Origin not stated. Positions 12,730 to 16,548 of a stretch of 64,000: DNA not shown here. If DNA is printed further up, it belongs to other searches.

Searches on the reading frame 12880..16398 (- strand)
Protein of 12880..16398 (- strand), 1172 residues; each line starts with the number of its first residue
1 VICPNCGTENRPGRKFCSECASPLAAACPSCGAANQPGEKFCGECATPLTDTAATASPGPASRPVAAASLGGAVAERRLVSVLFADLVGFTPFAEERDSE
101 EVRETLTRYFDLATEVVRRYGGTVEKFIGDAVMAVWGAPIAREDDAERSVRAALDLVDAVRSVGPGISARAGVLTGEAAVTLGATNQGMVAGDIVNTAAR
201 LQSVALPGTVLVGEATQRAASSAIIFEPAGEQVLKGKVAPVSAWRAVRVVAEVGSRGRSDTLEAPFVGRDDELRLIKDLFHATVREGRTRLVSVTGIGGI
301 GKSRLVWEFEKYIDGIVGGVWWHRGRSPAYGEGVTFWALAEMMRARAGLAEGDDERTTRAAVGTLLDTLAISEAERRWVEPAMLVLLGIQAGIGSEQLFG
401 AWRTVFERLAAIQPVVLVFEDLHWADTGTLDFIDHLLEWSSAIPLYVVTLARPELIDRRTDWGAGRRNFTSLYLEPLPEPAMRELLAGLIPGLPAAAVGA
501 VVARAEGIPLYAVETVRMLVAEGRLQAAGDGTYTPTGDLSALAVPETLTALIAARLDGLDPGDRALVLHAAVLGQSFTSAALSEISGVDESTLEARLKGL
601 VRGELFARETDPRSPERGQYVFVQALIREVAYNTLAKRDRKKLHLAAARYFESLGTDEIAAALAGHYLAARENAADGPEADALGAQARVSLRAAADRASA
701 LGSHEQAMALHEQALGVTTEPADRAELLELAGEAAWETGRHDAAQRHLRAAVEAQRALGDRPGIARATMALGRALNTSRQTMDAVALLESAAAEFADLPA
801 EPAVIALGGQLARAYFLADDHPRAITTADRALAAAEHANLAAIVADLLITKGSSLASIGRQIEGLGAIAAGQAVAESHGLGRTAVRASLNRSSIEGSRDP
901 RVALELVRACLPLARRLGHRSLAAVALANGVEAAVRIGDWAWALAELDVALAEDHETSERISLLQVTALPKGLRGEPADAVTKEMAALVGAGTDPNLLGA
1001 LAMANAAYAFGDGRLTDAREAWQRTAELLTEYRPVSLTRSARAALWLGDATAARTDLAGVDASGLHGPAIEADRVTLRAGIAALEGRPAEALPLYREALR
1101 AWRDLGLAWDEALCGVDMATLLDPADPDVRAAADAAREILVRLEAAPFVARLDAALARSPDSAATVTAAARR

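Call 62: search_protein_families(library=pfam, proteins=[window:12880-16398:-], max_evalue=0.001)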
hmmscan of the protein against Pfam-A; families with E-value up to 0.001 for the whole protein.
window:12880-16398:- (1172 aa): 7 families
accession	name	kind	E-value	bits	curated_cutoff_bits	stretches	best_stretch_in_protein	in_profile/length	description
PF13191.12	AAA_16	-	3e-22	80.3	32.6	1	265-441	1-160/167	AAA ATPase domain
PF00211.25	Guanylate_cyc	-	1.1e-17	64.6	21.9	1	79-237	8-173/183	Adenylate and Guanylate cyclase catalytic domain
PF13240.11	Zn_Ribbon_1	-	6.3e-12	45.3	25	2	3-24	2-23/23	zinc-ribbon domain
PF12773.13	DZR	-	1.2e-10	41.8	27.3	1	3-45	1-44/45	Double zinc ribbon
PF24463.1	DUF7577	-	1.4e-10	41.1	28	2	3-24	5-26/27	Domain of unknown function (DUF7577)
PF13424.12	TPR_12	-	7.3e-09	36.1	30.1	1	724-791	2-71/77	Tetratricopeptide repeat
PF13248.11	Zn_ribbon_3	-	3.3e-06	26.8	27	0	3-20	5-22/26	zinc-ribbon domain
